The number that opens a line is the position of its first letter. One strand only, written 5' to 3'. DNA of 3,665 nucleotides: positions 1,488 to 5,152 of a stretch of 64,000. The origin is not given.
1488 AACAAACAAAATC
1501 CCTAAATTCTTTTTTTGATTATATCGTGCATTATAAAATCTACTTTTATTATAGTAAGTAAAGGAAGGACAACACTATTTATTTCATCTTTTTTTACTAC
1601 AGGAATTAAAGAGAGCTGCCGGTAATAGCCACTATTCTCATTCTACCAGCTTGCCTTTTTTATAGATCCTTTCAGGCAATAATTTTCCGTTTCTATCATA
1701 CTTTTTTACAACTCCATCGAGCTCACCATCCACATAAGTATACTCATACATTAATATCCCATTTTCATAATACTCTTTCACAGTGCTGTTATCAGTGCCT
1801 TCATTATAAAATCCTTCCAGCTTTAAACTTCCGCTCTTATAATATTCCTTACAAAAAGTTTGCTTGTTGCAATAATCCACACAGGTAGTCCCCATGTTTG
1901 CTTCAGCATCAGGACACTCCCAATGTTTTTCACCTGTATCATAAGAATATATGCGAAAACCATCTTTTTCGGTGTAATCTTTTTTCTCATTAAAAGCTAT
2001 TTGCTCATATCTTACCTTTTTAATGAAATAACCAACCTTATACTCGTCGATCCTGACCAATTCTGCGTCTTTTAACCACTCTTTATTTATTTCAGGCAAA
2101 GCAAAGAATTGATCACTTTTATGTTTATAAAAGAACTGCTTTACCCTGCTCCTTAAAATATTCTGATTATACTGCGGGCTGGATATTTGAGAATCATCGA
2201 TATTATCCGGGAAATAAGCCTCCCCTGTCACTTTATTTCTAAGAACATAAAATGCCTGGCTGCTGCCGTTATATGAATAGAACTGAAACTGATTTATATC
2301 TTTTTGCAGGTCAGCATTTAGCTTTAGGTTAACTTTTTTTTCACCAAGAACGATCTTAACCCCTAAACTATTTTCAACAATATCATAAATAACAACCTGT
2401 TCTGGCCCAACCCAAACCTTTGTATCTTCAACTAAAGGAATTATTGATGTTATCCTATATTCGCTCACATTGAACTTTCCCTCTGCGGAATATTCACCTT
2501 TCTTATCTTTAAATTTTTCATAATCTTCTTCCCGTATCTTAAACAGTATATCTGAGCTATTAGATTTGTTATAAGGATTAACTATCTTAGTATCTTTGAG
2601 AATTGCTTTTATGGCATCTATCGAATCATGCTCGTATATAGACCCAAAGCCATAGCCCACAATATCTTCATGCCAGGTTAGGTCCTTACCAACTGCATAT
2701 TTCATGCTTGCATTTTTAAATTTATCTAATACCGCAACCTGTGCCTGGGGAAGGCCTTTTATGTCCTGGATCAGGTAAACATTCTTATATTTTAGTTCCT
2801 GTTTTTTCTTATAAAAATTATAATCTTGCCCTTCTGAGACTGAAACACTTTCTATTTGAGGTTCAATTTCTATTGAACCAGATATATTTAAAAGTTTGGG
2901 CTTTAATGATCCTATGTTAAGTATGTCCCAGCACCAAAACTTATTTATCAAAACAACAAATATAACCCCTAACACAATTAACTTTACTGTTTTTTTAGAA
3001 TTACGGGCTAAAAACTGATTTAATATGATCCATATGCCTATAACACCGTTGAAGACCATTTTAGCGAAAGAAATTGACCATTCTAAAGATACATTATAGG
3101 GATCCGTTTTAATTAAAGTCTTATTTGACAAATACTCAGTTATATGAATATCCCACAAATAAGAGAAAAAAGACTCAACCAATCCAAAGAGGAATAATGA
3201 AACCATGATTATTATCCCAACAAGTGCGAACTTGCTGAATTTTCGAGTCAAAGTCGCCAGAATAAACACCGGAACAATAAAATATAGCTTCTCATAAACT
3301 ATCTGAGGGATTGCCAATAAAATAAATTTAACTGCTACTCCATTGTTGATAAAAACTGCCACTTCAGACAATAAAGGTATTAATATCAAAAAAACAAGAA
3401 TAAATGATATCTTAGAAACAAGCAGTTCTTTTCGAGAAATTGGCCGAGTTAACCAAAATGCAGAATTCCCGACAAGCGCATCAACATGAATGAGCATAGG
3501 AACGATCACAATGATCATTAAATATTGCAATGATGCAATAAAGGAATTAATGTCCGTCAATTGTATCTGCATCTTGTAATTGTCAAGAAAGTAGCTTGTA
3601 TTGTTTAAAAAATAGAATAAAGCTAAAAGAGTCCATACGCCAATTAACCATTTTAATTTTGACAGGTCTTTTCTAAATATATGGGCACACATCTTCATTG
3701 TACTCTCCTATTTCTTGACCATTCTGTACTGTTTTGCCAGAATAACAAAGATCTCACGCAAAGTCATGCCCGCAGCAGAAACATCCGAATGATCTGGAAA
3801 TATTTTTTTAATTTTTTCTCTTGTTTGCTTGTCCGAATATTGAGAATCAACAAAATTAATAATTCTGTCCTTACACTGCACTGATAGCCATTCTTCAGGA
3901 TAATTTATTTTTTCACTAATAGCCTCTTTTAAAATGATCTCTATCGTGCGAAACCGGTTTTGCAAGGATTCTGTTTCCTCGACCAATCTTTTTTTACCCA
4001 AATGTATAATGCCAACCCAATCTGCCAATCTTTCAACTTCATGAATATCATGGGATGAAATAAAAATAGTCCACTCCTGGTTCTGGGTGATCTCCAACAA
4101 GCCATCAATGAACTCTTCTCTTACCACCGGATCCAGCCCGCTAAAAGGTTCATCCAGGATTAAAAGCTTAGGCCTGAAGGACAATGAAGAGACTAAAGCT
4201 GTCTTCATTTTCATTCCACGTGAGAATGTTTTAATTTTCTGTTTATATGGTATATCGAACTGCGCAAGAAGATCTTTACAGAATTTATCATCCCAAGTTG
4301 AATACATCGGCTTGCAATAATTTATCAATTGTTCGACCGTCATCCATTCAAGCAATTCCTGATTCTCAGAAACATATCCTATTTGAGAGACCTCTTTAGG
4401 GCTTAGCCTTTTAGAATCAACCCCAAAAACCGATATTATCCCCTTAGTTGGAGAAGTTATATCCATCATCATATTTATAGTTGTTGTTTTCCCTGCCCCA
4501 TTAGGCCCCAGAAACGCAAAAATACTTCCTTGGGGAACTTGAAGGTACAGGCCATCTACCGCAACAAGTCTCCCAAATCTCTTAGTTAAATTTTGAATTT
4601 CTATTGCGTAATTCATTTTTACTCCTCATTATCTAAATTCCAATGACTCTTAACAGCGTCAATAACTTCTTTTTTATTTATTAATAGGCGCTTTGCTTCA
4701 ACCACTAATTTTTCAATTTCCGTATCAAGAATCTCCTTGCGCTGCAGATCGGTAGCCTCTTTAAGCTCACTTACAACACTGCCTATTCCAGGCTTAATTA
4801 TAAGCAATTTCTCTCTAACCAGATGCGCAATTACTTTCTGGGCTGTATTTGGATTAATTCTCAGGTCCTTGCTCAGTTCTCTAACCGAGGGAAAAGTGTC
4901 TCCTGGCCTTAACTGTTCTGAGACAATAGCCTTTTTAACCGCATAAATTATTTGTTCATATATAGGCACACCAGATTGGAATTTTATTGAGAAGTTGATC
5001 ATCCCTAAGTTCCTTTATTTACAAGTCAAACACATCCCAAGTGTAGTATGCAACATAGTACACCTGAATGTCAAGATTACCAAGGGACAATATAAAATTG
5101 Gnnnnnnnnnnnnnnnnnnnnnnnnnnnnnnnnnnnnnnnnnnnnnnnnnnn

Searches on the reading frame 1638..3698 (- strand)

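Call 4: search_protein_families(library=pfam, proteins=[window:1638-3698:-], max_evalue=0.01)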
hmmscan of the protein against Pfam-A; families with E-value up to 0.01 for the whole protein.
window:1638-3698:- (686 aa): 1 family
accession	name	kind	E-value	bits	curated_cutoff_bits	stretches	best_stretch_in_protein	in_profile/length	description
PF07661.19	MORN_2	-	2.3e-06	27.6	29.6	1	639-657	4-22/22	MORN repeat variant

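Call 5: search_protein_families(library=ncbifam, proteins=[window:1638-3698:-], max_evalue=0.01)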
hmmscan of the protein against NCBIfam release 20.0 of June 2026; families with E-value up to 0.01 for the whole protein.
window:1638-3698:- (686 aa): 0 families

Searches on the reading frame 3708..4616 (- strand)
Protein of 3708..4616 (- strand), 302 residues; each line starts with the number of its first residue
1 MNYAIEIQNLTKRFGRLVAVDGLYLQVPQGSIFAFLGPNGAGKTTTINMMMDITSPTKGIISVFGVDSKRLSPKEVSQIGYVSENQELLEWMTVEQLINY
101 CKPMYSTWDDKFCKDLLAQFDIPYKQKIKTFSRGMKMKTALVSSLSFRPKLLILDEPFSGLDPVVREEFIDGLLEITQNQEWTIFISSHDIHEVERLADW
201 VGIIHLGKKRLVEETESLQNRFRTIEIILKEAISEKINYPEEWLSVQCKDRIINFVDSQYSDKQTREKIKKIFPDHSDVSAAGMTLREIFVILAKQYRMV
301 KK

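Call 4: search_protein_families(library=pfam, proteins=[window:3708-4616:-], max_evalue=0.01)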
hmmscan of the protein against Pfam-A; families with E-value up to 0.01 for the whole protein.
window:3708-4616:- (302 aa): 5 families
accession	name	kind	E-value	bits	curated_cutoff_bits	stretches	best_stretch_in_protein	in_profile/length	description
PF00005.33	ABC_tran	-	3e-25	89.9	25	1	21-158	2-136/137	ABC transporter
PF13304.12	AAA_21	-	1.6e-10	42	27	1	130-194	237-303/304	AAA domain, putative AbiEii toxin, Type IV TA system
PF13401.12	AAA_22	-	0.0019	18.9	27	1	31-156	6-92/130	AAA domain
PF13476.12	AAA_23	-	0.0028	18.8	27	0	31-49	20-38/201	AAA domain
PF00448.28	SRP54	-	0.008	16.3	22.7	0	32-72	3-43/196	SRP54-type protein, GTPase domain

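Call 5: search_protein_families(library=ncbifam, proteins=[window:3708-4616:-], max_evalue=0.01)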
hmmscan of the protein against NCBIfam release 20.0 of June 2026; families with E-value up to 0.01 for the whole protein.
window:3708-4616:- (302 aa): 184 families (the best 25 are shown)
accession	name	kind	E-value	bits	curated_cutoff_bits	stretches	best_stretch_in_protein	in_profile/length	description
NF047565.1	PSM_export_PmtA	equivalog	2.5e-52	177.9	350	1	4-226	2-223/282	phenol-soluble modulin export ABC transporter ATP-binding protein PmtA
TIGR01188.1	drrA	subfamily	2.9e-46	158.1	312.45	1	12-253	1-246/302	daunorubicin resistance ABC transporter, ATP-binding protein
NF033858.1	ABC2_perm_RbbA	equivalog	7.4e-41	140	1050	1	3-223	265-489/909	ribosome-associated ATPase/putative transporter RbbA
TIGR03740.1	galliderm_ABC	subfamily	1.3e-38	132.9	309.75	1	6-218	2-211/223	lantibiotic protection ABC transporter ATP-binding subunit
TIGR03522.1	GldA_ABC_ATP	equivalog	2e-34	119.4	402.6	1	4-246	2-249/301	gliding motility-associated ABC transporter ATP-binding subunit GldA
TIGR01186.1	proV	subfamily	6.4e-31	107.8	326.6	1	14-208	3-207/363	betaine/proline/choline family ABC transporter ATP-binding protein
TIGR03864.1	PQQ_ABC_ATP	hypoth_equivalog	1e-30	106.9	302.25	1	4-220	1-221/236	ABC transporter, ATP-binding subunit, PQQ-dependent alcohol dehydrogenase system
TIGR00968.1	3a0106s01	subfamily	1.2e-30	106.8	342.75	1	5-219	1-219/237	sulfate ABC transporter ATP-binding protein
NF010059.0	PRK13536.1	equivalog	1.6e-29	102.7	549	1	2-210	41-253/342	nodulation factor ABC transporter ATP-binding protein NodI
NF010060.0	PRK13537.1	equivalog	4.3e-29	101.4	521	1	4-210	15-225/314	nodulation factor ABC transporter ATP-binding protein NodI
TIGR04406.1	LPS_export_lptB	equivalog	4.5e-28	98.1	240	1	5-209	2-213/239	LPS export ABC transporter ATP-binding protein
TIGR01288.1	nodI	equivalog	7.3e-28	97.4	424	1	2-214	2-218/303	nodulation factor ABC transporter ATP-binding protein NodI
TIGR01184.1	ntrCD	subfamily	4.6e-26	91.8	291.8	1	21-209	2-193/230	nitrate ABC transporter ATP-binding protein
NF008621.0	PRK11607.1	equivalog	5.3e-26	91.3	613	1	5-219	20-238/377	putrescine ABC transporter ATP-binding subunit PotG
TIGR03410.1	urea_trans_UrtE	equivalog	1.4e-25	90.1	285.8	1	6-219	2-220/230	urea ABC transporter ATP-binding subunit UrtE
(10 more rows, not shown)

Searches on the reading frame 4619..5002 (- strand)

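Call 4: search_protein_families(library=pfam, proteins=[window:4619-5002:-], max_evalue=0.01)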
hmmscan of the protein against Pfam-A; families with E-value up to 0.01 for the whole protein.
window:4619-5002:- (127 aa): 4 families
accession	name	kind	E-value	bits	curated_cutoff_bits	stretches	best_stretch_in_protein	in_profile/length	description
PF00392.27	GntR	-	5.7e-13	48.8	27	1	15-77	2-64/64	Bacterial regulatory proteins, gntR family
PF13730.12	HTH_36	-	9.5e-05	22.6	25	1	34-66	22-54/55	Helix-turn-helix domain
PF21984.2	DnaD_N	-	0.0003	21.4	27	1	31-70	29-68/101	DnaD N-terminal domain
PF02082.26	Rrf2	-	0.0074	16.9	30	1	30-74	16-60/132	Iron-dependent Transcriptional regulator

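Call 5: search_protein_families(library=ncbifam, proteins=[window:4619-5002:-], max_evalue=0.01)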
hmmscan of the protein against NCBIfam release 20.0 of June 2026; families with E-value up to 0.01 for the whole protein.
window:4619-5002:- (127 aa): 21 families
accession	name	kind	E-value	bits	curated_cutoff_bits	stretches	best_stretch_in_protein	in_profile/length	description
NF052282.1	PLP_TF_PdxR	equivalog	2.6e-14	53.2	320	1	13-93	1-77/448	MocR-like pyridoxine biosynthesis transcription factor PdxR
NF047563.1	modulin_PmtR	equivalog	1.1e-12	48.1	200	1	6-118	5-118/125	PSM export ABC transporter transcriptional regulator PmtR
NF052281.1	rhizopine_MocR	equivalog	1.8e-11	43.4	650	1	5-106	10-111/479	rhizopine catabolism transcriptional regulator MocR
TIGR02018.2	his_ut_repres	equivalog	1.7e-08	34.1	220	1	15-99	1-85/226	histidine utilization transcriptional repressor HutC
NF012025.0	PRK15481.1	equivalog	6.3e-08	31.7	573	1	16-86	9-79/432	MocR-like B6 salvage transcription factor PtsJ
TIGR02325.1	C_P_lyase_phnF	equivalog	2.6e-07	30.4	156.8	1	7-89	2-84/238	phosphonate metabolism transcriptional regulator PhnF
NF052286.1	ecto_TF_EhuR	exception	5.9e-07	28.4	480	1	12-103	10-107/458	MocR-like ectoine utilization transcription factor EhuR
NF052285.1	GABA_TF_GabR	exception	1e-05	24.6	600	1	15-97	1-85/456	MocR-like transcriptional regulator GabR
NF053730.1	TransRegRv1152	equivalog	1.2e-05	25.2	170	1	6-82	9-85/120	Rv1152 family transcriptional regulator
NF007292.0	PRK09764.1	equivalog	1.4e-05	24.4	281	1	12-104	4-96/240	GntR family transcriptional regulator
NF007741.0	PRK10421.1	equivalog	3.4e-05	23.3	311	1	15-83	9-77/262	transcriptional regulator LldR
NF011575.0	PRK14999.1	equivalog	3.5e-05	23.2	424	1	10-88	9-87/241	histidine utilization repressor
TIGR02404.1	trehalos_R_Bsub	equivalog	4e-05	23.4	211.95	1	15-82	2-69/233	trehalose operon repressor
NF052290.2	MocR_like_YczR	exception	5.9e-05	21.9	487.4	1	11-89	17-95/458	MocR-like transcription factor YczR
TIGR02812.1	fadR_gamma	equivalog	8.2e-05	22.4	249.2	1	20-97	14-87/235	fatty acid metabolism transcriptional regulator FadR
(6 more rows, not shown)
